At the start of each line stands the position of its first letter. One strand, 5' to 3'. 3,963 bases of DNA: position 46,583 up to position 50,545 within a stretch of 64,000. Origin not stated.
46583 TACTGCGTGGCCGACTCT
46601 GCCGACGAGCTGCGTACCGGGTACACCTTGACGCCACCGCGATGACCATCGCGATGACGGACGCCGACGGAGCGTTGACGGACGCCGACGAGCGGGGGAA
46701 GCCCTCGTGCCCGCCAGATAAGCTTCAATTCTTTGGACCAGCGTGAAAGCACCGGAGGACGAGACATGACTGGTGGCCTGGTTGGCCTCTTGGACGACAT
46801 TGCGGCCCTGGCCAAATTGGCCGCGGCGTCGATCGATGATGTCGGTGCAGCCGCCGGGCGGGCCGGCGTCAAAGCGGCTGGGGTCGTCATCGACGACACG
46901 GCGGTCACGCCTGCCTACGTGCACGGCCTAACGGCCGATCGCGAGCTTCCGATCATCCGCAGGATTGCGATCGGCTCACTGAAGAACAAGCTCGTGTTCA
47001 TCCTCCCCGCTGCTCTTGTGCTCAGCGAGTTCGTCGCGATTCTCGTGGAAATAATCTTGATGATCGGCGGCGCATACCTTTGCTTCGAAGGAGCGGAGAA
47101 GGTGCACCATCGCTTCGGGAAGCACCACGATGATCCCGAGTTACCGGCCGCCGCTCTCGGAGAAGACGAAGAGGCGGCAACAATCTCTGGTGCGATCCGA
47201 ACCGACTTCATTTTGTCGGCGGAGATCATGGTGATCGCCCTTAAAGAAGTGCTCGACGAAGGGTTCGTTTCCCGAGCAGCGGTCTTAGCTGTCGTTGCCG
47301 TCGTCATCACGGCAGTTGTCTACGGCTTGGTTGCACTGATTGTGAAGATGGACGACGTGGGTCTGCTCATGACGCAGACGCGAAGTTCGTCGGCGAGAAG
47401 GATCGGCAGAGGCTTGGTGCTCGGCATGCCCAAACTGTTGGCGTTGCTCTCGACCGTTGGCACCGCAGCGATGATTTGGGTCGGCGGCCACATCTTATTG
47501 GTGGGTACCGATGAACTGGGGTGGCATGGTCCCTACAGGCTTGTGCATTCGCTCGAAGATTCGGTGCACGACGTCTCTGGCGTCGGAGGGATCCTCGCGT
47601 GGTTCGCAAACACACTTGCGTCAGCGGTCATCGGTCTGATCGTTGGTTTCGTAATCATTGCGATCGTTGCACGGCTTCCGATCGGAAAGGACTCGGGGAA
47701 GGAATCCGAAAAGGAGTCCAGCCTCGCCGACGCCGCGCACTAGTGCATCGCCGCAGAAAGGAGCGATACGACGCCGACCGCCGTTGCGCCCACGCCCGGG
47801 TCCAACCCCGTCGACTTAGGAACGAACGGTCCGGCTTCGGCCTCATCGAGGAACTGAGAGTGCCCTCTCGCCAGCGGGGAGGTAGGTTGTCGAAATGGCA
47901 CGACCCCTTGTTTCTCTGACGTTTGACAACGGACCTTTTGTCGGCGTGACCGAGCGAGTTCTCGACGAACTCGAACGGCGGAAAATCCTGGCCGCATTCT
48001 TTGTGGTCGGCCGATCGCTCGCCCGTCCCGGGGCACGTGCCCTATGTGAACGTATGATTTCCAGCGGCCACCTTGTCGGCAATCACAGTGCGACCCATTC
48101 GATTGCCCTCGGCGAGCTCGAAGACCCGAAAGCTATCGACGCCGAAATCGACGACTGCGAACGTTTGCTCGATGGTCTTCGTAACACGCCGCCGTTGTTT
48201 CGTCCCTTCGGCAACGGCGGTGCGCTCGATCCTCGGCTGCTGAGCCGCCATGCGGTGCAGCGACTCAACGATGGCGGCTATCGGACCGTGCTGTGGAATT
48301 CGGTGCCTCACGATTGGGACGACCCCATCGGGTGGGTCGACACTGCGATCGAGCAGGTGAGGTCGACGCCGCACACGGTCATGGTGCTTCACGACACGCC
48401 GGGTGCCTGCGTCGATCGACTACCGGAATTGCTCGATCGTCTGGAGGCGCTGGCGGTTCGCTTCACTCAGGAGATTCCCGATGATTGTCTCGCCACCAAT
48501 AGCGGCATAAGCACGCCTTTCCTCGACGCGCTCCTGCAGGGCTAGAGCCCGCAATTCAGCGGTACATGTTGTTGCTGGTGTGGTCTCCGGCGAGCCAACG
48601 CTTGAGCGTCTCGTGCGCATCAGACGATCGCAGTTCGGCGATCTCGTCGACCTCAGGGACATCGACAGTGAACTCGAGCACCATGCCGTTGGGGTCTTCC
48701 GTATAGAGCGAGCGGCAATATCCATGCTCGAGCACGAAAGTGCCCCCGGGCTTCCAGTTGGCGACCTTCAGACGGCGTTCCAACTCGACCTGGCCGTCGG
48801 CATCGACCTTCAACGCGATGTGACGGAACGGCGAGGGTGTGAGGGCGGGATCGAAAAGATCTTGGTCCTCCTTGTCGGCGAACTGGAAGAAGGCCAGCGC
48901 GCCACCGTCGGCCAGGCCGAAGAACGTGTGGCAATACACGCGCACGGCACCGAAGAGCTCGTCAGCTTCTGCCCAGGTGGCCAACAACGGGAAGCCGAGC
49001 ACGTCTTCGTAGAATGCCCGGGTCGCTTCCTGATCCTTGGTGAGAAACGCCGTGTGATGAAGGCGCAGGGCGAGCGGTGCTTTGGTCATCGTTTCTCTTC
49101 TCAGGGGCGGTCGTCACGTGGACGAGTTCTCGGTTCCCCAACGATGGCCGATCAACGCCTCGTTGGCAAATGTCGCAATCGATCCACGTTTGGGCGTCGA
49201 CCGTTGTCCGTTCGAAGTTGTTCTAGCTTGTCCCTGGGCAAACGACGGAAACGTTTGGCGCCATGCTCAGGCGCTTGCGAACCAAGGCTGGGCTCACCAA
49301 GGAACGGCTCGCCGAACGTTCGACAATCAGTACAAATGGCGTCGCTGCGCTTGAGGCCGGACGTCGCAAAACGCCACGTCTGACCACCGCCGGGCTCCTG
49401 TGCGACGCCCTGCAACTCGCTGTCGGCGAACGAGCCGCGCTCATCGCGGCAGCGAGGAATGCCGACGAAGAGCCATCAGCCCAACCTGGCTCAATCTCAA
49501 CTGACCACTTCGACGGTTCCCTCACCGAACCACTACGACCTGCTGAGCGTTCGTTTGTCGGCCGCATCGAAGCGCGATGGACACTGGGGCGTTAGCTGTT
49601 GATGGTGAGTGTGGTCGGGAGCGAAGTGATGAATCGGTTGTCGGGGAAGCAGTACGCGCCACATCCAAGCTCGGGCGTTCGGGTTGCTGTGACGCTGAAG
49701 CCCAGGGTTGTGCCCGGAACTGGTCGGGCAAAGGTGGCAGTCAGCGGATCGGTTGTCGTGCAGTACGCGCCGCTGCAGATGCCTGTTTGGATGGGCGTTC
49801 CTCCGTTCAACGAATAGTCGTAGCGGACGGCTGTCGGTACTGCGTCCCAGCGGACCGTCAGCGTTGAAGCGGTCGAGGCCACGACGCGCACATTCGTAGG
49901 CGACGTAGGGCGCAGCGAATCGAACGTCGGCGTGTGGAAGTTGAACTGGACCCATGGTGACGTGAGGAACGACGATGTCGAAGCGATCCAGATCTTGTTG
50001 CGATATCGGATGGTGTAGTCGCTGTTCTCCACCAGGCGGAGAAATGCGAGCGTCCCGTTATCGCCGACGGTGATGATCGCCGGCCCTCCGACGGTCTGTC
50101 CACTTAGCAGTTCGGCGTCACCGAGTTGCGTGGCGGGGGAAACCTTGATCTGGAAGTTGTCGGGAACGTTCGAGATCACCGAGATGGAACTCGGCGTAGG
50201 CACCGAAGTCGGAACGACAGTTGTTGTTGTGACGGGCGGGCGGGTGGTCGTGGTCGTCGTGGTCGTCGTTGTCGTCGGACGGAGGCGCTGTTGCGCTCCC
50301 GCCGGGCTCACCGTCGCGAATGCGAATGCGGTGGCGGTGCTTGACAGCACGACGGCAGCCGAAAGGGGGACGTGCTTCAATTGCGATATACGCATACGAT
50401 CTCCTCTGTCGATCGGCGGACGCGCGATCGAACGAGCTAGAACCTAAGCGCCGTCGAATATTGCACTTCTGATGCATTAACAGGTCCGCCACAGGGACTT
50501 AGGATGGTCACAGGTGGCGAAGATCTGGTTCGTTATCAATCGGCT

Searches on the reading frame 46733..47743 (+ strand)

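Call 15: search_protein_families(library=pfam, proteins=[window:46733-47743:+], max_evalue=0.01)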
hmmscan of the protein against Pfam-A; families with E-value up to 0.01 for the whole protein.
window:46733-47743:+ (336 aa): 1 family
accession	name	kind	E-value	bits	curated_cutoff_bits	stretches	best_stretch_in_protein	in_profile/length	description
PF05661.17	DUF808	-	8.3e-121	403.1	28.4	1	15-311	2-302/302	Protein of unknown function (DUF808)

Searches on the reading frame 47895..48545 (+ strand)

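Call 15: search_protein_families(library=pfam, proteins=[window:47895-48545:+], max_evalue=0.01)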
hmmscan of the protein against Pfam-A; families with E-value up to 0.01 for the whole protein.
window:47895-48545:+ (216 aa): 1 family
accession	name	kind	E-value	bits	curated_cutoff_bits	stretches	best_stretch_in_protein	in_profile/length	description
PF01522.26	Polysacc_deac_1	-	1.5e-16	60.9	23.1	1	3-104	6-103/124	Polysaccharide deacetylase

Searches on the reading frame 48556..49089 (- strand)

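Call 15: search_protein_families(library=pfam, proteins=[window:48556-49089:-], max_evalue=0.01)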
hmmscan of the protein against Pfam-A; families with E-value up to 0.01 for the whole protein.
window:48556-49089:- (177 aa): 2 families
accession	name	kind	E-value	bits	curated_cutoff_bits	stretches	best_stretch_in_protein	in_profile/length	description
PF00903.31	Glyoxalase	-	3.2e-08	34.4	20.6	1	9-140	1-121/121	Glyoxalase/Bleomycin resistance protein/Dioxygenase superfamily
PF22677.2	Ble-like_N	-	0.0078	16.4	24.5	0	16-34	8-26/41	Bleomycin resistance protein-like N-terminal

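Call 28: search_protein_families(library=padloc, proteins=[window:48556-49089:-], max_evalue=0.01)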
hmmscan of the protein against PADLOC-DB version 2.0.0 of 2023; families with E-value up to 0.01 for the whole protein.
window:48556-49089:- (177 aa): 0 families

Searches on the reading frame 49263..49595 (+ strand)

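Call 62: search_protein_families(library=pfam, proteins=[window:49263-49595:+], max_evalue=0.5)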
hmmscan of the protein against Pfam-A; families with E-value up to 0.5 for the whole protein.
window:49263-49595:+ (110 aa): 5 families
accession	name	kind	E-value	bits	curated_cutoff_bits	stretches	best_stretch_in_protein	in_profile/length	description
PF13560.12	HTH_31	-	1.4e-10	41.8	27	1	2-60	6-64/64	Helix-turn-helix domain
PF01381.28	HTH_3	-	5.9e-09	36.3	23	1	2-52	1-50/55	Helix-turn-helix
PF13443.12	HTH_26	-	2.7e-06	28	22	1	2-56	2-56/63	Cro/C1-type HTH DNA-binding domain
PF13413.12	HTH_25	-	0.00026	21.2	24.6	1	1-34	1-34/62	Helix-turn-helix domain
PF12844.13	HTH_19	-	0.0024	18.2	30.2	1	1-40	3-42/64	Helix-turn-helix domain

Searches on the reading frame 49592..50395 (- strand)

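Call 15: search_protein_families(library=pfam, proteins=[window:49592-50395:-], max_evalue=0.01)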
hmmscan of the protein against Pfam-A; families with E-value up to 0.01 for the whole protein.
window:49592-50395:- (267 aa): 1 family
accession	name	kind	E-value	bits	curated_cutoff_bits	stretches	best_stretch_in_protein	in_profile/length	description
PF00041.27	fn3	-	0.0059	17.2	25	0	165-196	2-34/84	Fibronectin type III domain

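Call 28: search_protein_families(library=padloc, proteins=[window:49592-50395:-], max_evalue=0.01)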
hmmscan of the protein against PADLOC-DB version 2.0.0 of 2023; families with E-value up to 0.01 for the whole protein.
window:49592-50395:- (267 aa): 0 families
